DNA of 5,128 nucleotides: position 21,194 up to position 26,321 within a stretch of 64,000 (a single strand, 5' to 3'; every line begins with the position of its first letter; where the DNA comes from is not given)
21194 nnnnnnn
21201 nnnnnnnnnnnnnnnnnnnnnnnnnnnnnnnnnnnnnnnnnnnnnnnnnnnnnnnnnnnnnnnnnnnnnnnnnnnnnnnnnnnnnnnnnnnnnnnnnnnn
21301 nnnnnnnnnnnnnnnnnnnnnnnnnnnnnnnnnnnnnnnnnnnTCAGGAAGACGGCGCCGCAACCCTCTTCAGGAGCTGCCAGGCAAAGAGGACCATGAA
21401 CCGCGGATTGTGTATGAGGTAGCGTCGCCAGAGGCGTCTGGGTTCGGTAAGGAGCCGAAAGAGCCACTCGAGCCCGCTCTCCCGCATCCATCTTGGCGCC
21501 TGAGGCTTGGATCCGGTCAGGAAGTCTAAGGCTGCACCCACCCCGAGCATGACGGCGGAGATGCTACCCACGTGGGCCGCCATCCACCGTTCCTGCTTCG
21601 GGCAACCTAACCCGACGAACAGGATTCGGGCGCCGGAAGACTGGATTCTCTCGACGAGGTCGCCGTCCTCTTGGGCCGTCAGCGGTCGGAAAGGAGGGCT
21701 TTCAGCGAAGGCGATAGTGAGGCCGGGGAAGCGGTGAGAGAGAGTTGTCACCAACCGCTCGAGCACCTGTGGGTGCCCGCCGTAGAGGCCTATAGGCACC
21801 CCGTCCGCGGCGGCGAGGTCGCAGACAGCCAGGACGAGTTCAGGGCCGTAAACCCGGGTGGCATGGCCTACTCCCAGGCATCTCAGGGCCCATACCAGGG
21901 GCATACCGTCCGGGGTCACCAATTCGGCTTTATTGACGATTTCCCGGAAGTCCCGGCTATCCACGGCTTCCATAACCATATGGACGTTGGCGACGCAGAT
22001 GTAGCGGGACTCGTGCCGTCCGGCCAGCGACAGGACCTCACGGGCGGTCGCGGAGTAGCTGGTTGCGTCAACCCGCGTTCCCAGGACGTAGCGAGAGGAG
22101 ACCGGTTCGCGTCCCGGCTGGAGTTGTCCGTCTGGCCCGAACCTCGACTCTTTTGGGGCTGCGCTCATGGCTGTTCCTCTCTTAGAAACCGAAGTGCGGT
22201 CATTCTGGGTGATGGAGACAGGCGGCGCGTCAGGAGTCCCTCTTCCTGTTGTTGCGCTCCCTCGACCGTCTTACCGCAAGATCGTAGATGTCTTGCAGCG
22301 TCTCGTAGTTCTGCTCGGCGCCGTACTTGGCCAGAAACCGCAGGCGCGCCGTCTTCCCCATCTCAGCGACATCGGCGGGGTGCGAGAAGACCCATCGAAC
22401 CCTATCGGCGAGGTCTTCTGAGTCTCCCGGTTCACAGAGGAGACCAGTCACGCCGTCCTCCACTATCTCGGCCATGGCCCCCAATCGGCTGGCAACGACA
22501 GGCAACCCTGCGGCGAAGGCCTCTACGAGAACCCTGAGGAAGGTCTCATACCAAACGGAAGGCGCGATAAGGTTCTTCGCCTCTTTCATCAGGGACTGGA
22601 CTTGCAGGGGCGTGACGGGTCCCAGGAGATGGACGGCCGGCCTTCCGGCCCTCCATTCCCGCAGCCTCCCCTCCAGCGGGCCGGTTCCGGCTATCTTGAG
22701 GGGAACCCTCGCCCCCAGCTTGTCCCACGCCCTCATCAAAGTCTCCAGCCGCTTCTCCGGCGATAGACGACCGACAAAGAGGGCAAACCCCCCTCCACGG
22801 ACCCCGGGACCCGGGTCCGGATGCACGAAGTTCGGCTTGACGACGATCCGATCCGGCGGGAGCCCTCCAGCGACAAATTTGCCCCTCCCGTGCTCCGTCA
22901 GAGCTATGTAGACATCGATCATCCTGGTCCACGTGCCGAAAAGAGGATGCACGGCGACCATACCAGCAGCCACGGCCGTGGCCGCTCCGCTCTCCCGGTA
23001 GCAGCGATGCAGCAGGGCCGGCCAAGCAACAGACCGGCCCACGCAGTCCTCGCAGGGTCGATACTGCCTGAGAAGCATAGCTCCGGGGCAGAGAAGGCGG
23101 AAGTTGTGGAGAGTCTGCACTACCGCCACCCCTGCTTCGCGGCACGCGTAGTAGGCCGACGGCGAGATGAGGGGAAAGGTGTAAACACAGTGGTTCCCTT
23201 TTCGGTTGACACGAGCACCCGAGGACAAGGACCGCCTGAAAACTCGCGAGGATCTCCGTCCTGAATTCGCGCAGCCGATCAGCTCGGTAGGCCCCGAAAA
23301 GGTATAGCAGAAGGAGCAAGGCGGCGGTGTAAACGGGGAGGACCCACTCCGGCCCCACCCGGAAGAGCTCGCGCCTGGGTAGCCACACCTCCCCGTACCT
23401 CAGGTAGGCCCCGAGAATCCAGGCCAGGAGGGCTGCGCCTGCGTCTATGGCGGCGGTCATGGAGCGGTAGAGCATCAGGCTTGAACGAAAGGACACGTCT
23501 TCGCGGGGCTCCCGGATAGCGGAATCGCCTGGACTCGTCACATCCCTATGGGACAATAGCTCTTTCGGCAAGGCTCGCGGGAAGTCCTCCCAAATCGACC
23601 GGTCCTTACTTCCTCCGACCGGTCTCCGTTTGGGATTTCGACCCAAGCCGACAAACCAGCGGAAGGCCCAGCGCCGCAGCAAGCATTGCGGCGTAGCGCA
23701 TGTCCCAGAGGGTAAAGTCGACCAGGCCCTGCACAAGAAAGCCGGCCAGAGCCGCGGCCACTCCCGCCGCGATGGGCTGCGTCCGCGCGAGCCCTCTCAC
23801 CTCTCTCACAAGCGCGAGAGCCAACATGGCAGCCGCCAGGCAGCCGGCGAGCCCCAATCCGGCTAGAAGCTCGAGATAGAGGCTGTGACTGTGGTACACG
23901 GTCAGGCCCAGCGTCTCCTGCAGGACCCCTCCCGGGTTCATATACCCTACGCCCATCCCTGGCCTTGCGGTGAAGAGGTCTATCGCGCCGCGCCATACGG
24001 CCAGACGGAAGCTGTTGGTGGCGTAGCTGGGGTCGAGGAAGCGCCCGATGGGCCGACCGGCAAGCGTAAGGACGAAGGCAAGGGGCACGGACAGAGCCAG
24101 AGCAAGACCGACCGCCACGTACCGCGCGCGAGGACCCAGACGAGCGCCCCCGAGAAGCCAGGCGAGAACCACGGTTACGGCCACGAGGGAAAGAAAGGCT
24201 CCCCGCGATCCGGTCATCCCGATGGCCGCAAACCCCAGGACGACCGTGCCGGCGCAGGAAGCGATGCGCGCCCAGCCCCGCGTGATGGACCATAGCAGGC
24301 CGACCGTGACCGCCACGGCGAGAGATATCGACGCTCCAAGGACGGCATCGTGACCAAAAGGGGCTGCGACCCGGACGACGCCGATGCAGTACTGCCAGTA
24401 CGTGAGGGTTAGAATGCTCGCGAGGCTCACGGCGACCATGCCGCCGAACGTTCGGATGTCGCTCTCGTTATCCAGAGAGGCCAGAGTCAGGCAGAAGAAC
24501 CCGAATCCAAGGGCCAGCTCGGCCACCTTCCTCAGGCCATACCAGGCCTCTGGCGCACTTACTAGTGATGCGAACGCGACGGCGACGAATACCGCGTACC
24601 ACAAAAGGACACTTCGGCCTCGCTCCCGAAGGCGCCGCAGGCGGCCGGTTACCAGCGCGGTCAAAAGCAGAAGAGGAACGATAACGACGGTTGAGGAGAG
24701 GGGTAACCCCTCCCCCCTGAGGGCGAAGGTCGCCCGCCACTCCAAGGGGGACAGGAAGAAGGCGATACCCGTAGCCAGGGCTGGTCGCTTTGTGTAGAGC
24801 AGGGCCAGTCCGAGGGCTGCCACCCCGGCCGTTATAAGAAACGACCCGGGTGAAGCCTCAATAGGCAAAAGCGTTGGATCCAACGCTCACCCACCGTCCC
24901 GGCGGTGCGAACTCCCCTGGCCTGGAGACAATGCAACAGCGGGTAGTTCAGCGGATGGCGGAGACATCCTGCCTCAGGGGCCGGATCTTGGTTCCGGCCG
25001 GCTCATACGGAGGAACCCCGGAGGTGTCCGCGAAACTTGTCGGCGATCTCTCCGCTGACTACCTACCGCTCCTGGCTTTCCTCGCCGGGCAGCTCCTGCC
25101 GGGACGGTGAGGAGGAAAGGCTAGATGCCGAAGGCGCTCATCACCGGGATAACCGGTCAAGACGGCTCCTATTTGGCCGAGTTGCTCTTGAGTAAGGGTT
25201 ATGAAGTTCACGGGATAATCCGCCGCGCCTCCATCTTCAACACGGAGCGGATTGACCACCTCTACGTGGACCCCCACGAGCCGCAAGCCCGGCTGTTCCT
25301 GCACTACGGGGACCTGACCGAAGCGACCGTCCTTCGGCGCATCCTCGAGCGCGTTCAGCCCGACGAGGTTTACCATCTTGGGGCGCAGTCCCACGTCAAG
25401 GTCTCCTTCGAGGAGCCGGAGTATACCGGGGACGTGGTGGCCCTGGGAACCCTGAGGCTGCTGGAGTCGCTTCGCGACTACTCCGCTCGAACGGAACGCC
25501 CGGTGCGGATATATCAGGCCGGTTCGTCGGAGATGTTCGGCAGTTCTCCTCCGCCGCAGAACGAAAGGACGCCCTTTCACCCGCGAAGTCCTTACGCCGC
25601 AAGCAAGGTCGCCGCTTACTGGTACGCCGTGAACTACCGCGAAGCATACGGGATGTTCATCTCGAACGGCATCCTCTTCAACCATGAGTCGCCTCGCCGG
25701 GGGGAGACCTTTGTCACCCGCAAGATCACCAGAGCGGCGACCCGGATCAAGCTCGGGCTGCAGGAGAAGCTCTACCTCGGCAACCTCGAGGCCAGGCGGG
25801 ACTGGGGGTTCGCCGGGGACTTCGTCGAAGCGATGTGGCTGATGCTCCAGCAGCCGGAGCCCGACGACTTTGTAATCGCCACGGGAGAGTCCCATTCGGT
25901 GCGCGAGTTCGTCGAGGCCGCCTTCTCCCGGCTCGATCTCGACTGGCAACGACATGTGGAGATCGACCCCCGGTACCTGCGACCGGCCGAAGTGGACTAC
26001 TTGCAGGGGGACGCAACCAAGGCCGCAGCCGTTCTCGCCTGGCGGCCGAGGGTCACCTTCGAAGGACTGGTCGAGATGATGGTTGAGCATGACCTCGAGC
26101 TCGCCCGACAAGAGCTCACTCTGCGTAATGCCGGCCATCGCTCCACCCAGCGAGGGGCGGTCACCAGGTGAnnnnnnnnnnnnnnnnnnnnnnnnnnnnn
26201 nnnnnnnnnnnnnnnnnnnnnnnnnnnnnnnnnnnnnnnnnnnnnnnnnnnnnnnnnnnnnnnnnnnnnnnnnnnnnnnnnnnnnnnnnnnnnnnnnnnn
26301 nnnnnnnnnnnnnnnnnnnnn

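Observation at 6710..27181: Surface-glycan (probably S-layer glycosylation) locus immediately downstream of the SLH genes, with three Wzy_C proteins and no recognisable flippase or ABC exporter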

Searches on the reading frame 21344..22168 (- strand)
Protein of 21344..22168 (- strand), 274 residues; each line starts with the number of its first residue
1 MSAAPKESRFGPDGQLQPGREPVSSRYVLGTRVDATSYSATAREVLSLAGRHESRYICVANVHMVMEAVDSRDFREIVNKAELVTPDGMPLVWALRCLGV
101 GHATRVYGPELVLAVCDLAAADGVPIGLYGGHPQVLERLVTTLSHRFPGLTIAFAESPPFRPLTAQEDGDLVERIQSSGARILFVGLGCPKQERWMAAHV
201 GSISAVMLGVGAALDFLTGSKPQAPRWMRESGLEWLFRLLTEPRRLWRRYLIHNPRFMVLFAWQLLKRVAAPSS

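Call 6: search_protein_families(library=pfam, proteins=[window:21344-22168:-], max_evalue=0.01)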
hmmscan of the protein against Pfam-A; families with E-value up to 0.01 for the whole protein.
window:21344-22168:- (274 aa): 1 family
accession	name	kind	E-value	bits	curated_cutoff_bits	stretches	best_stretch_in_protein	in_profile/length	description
PF03808.19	Glyco_tran_WecG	-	2e-60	203.8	27.4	1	81-250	1-168/168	Glycosyl transferase WecG/TagA/CpsF family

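Call 10: search_protein_families(library=ncbifam, proteins=[window:21344-22168:-], max_evalue=0.01)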
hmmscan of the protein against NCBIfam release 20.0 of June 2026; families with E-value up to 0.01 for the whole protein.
window:21344-22168:- (274 aa): 4 families
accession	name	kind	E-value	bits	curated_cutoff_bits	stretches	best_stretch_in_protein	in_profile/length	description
TIGR00696.1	wecG_tagA_cpsF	superfamily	4.1e-54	183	69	1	76-254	1-177/178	WecB/TagA/CpsF family glycosyltransferase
NF041872.1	EPS_EpsA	equivalog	1.4e-44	152.5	500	1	32-269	24-262/265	exopolysaccharide biosynthesis glycosyltransferase EpsA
NF041710.1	UDPacetylman_taseTarA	equivalog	1e-31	110.3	350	1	50-261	35-240/247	N-acetylglucosaminyldiphosphoundecaprenol N-acetyl-beta-D-mannosaminyltransferase TarA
NF002980.1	PRK03692.1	equivalog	1.9e-28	99.5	323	1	44-250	22-226/240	lipopolysaccharide N-acetylmannosaminouronosyltransferase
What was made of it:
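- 21344..22168 (-): GT26 (WecG/TagA/CpsF family) glycosyltransferase (island). NCBIfam EpsA-type 152.5 bits, TarA 110.3 bits, both below cut-off (call 10).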

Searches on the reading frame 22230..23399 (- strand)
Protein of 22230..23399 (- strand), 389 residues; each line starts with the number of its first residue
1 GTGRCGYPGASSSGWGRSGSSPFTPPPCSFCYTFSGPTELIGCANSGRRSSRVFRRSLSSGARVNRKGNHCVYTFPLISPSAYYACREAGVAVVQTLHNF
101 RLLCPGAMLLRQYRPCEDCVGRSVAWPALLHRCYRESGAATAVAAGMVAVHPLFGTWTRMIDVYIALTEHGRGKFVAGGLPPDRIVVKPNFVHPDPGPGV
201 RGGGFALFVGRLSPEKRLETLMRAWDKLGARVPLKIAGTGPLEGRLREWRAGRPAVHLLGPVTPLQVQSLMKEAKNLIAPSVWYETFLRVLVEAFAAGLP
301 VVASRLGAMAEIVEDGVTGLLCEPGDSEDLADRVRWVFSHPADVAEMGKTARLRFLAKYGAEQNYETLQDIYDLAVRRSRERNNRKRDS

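Call 6: search_protein_families(library=pfam, proteins=[window:22230-23228:-], max_evalue=0.01)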
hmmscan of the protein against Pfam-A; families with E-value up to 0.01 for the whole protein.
window:22230-23228:- (332 aa): 4 families
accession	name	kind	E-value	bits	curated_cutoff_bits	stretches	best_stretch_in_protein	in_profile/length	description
PF13692.12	Glyco_trans_1_4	-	6.5e-30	104.7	27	1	150-281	5-140/142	Glycosyl transferases group 1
PF00534.26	Glycos_transf_1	-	4.5e-29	101.6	26.4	1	148-296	17-171/172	Glycosyl transferases group 1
PF13524.12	Glyco_trans_1_2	-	6.1e-09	36.4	25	1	163-312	4-143/144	Glycosyl transferase-like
PF13579.12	Glyco_trans_4_4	-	0.0046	17.8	29.7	0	16-133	79-157/158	Glycosyl transferase 4-like domain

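Call 10: search_protein_families(library=ncbifam, proteins=[window:22230-23228:-], max_evalue=0.01)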
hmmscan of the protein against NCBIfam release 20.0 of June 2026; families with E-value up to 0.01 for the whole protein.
window:22230-23228:- (332 aa): 33 families (the best 25 are shown)
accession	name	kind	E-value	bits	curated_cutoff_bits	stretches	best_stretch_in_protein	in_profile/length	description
NF041876.1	EPS_EpsE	equivalog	2.3e-21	76.5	400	1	152-311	220-389/389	exopolysaccharide biosynthesis GT4 family glycosyltransferase EpsE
NF053787.1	GlcN_PG_synth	equivalog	1.4e-20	73.5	480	1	149-316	200-357/361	N-acetylglucosaminyl phosphatidylglycerol synthase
TIGR03088.1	stp2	hypoth_equivalog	4.2e-17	62.3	409.05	1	151-316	199-371/374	TIGR03088 family PEP-CTERM/XrtA system glycosyltransferase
NF047684.1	TeichurnBiosyTuaC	equivalog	4.2e-15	55.6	550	1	149-316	222-387/391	teichuronic acid biosynthesis protein TuaC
TIGR02149.1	glgA_Coryne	subfamily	5.7e-15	55.3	302.4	1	148-315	206-387/391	glycogen synthase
TIGR03449.1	mycothiol_MshA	equivalog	7e-14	51.5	462.5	1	197-319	284-404/406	D-inositol-3-phosphate glycosyltransferase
TIGR03999.1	thiol_BshA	equivalog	2.2e-13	49.9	273.7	1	159-316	212-371/375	N-acetyl-alpha-D-glucosaminyl L-malate synthase BshA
NF012028.0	PRK15484.1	subfamily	1.5e-12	47.3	618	1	199-306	259-366/380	lipopolysaccharide N-acetylglucosaminyltransferase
TIGR04047.1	MSMEG_0565_glyc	hypoth_equivalog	1e-10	41.3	259.85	1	188-289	248-349/373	MSMEG_0565 family glycosyltransferase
TIGR04063.1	stp3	hypoth_equivalog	2.9e-10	39.6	442.05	1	158-317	225-394/397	TIGR04063 family PEP-CTERM/XrtA system glycosyltransferase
NF038298.1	EPS_HpsO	equivalog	1.7e-09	37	575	1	222-305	293-374/388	hormogonium polysaccharide biosynthesis glycosyltransferase HpsO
NF038229.1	Glyco4_Geo_Pelo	equivalog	3.8e-09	36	400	1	194-317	215-335/338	GPMC system family 4 glycosyltransferase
TIGR04157.1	glyco_rSAM_CFB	subfamily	2.7e-08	33.2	400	1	150-315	231-406/406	TIGR04157 family glycosyltransferase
TIGR02470.1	sucr_synth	equivalog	3.3e-08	32.1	810.4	1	225-282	651-708/784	sucrose synthase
NF007396.0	PRK09922.1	equivalog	2.4e-07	29.9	385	1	150-284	186-327/361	lipopolysaccharide 1,6-galactosyltransferase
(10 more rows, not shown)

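Call 12: search_protein_families(library=pfam, proteins=[window:22230-23399:-], max_evalue=0.01)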
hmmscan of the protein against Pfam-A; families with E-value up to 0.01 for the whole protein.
window:22230-23399:- (389 aa): 4 families
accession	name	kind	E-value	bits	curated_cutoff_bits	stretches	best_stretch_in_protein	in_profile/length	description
PF13692.12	Glyco_trans_1_4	-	9.4e-30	104.2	27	1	207-338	5-140/142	Glycosyl transferases group 1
PF00534.26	Glycos_transf_1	-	6.4e-29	101.1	26.4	1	205-353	17-171/172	Glycosyl transferases group 1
PF13524.12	Glyco_trans_1_2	-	8.7e-09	35.9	25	1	220-369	4-143/144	Glycosyl transferase-like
PF13579.12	Glyco_trans_4_4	-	0.0079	17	29.7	0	72-190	75-157/158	Glycosyl transferase 4-like domain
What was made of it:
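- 22230..23200 (-): GT4 (island) that lacks about 70-80 N-terminal residues. Probably a pseudogene. Only profile positions 79-157 of the N-domain match (calls 6, 12).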

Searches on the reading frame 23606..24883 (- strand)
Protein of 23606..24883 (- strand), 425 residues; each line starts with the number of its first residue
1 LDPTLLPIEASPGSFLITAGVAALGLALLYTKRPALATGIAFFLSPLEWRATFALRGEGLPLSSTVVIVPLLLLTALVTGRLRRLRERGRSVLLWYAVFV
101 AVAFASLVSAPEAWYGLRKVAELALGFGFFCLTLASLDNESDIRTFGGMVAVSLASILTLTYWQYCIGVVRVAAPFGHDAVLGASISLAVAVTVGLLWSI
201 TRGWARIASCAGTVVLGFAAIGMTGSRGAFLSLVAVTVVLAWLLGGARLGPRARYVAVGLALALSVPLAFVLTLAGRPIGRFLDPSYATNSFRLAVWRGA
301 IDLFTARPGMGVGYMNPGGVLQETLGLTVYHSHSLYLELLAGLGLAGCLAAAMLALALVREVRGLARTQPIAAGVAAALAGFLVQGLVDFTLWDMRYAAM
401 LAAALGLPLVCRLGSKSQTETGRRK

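Call 6: search_protein_families(library=pfam, proteins=[window:23606-24883:-], max_evalue=0.01)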
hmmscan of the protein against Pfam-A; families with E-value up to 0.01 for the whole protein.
window:23606-24883:- (425 aa): 1 family
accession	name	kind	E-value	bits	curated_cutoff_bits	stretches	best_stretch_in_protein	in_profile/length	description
PF04932.20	Wzy_C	-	2e-16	60.6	31.7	1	213-350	2-147/149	O-Antigen ligase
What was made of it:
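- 23606..24883 (-): Near-orphan Wzy_C protein, 425 aa (island). Polymerase or ligase of the acquired cluster. Wzy_C 60.6 bits (call 6).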

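Call 10: search_protein_families(library=ncbifam, proteins=[window:23606-24883:-], max_evalue=0.01)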
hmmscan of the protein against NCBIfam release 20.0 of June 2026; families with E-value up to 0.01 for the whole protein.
window:23606-24883:- (425 aa): 2 families
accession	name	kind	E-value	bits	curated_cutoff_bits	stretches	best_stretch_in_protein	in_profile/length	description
TIGR00947.1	2A73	equivalog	4.8e-10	39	366.4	1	167-393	159-403/425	IctB family putative bicarbonate transporter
NF058641.1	TfpM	equivalog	0.0045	16.1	600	0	216-364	176-313/421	O-linking oligosaccharyltransferase TfpM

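Call 32: search_solved_structures(query=window:23606-24883:-, max_evalue=1)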
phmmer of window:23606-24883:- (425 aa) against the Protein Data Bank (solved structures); distinct sequences matched with E-value up to 1: 0.

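Call 49: search_protein_representatives(protein=window:23606-24883:-)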
Query: 425 residues. Proteins with E-value up to 0.001 (for the whole library): 546; up to 1e-10: 15; up to 1e-30: 3. The best 150 are listed.
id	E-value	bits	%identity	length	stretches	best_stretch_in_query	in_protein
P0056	2.0e-190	649.6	76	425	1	15-421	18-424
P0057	1.2e-83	297.9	46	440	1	10-415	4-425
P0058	5.5e-32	127.7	33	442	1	12-403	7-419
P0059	7.8e-27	110.8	48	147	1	17-146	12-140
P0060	4.8e-15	72.0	34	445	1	170-417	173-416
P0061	3.4e-14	69.1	75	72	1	371-421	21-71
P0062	5.7e-14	68.4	38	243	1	208-406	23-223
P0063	1.5e-11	60.4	32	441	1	95-405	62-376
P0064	1.9e-11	60.1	29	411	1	170-412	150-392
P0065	2.0e-11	60.0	27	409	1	93-408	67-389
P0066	2.1e-11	60.0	83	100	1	357-397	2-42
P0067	2.7e-11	59.6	32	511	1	170-415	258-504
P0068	4.5e-11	58.9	34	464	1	137-382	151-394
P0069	4.5e-11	58.9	30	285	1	170-412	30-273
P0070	1.0e-10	57.7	37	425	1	174-394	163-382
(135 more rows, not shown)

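Call 62: find_homologous_proteins(query=window:23606-24883:-)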
Query window:23606-24883:- (425 aa): 2 proteins with E <= 0.001 among 8000 candidates.
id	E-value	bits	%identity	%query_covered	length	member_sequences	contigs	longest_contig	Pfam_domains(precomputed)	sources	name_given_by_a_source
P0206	3.7e-261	884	100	100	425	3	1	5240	PF04932.21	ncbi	-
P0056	6.2e-190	650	76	96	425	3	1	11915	PF04932.21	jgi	jgi:O-antigen ligase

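Call 63: find_encoding_contigs(protein=P0056, flank=10000, max_places=3)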
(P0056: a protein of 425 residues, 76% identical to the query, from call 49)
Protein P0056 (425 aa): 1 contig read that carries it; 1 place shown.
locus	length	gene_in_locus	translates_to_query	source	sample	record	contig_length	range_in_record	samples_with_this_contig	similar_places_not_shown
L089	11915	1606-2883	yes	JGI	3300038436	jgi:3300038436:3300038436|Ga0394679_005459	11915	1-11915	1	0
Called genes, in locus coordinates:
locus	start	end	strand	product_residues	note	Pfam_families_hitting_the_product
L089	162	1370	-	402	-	-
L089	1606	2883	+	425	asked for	PF04932:Wzy_C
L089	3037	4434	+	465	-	PF13727:CoA_binding_3, PF02397:Bac_transf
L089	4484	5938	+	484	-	PF02558:ApbA (faint), PF03721:UDPG_MGDP_dh_N, PF03807:F420_oxidored (faint), PF00984:UDPG_MGDP_dh, PF03720:UDPG_MGDP_dh_C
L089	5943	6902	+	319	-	PF01073:3Beta_HSD, PF01370:Epimerase, PF02719:Polysacc_synt_2 (faint), PF04321:RmlD_sub_bind, PF07993:NAD_binding_4 (faint), PF16363:GDP_Man_Dehyd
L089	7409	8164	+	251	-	PF20706:GT4-conflict, PF00534:Glycos_transf_1, PF13692:Glyco_trans_1_4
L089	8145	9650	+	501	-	PF04932:Wzy_C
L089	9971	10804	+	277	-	PF05050:Methyltransf_21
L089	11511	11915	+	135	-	?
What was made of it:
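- The L089 cluster around the Wzy3 homologue looks like an EPS cluster (call 63).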

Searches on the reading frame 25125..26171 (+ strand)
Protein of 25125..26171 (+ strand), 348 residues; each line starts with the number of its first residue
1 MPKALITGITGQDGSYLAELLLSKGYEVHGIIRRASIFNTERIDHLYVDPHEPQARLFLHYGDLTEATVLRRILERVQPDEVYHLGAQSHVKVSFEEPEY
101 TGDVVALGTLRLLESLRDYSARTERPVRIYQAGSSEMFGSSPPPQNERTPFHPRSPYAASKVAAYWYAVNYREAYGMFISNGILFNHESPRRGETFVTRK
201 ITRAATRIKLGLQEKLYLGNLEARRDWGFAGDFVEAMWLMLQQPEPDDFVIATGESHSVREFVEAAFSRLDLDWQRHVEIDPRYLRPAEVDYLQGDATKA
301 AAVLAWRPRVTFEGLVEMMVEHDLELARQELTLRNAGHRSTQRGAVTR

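Call 6: search_protein_families(library=pfam, proteins=[window:25125-26171:+], max_evalue=0.01)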
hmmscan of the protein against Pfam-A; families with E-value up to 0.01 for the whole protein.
window:25125-26171:+ (348 aa): 4 families
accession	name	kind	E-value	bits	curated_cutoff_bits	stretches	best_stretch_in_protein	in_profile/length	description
PF16363.11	GDP_Man_Dehyd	-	1.5e-139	465.6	27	1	5-319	1-332/332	GDP-mannose 4,6 dehydratase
PF01370.27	Epimerase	-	1.5e-73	247.6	20.9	1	4-252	1-240/240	NAD dependent epimerase/dehydratase family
PF04321.23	RmlD_sub_bind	-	9.8e-05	22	27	1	4-162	3-130/287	RmlD substrate binding domain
PF02719.21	Polysacc_synt_2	-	0.0012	18.5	20.2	1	5-112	2-111/293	Polysaccharide biosynthesis protein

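Call 69: search_protein_families(library=ncbifam, proteins=[window:25125-26171:+], max_evalue=1e-10)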
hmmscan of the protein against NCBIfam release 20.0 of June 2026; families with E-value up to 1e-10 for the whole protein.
window:25125-26171:+ (348 aa): 7 families
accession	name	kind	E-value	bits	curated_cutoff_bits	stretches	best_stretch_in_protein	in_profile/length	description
TIGR01472.1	gmd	equivalog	3.8e-159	529.4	415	1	3-326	2-341/342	GDP-mannose 4,6-dehydratase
TIGR04180.1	EDH_00030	hypoth_equivalog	5.6e-28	97.9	475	1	5-310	2-296/297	NAD-dependent 4,6-dehydratase LegB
TIGR01181.1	dTDP_gluc_dehyt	equivalog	1.4e-27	96.6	365.1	1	4-320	2-308/321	dTDP-glucose 4,6-dehydratase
TIGR02622.1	CDP_4_6_dhtase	equivalog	4.7e-22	78.6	278.45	1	3-175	6-172/352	CDP-glucose 4,6-dehydratase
TIGR01179.1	galE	equivalog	7.7e-17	61.1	262.3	1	4-174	2-162/332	UDP-glucose 4-epimerase GalE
NF007490.0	PRK10084.1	subfamily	8.5e-15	54.6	649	1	54-325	49-336/361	dTDP-glucose 4,6-dehydratase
NF007582.0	PRK10217.1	equivalog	2.1e-13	50.1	698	1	4-243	4-242/355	dTDP-glucose 4,6-dehydratase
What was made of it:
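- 25125..26171 (+): GDP-mannose 4,6-dehydratase (Gmd). TIGR01472 529.4 bits (call 69).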
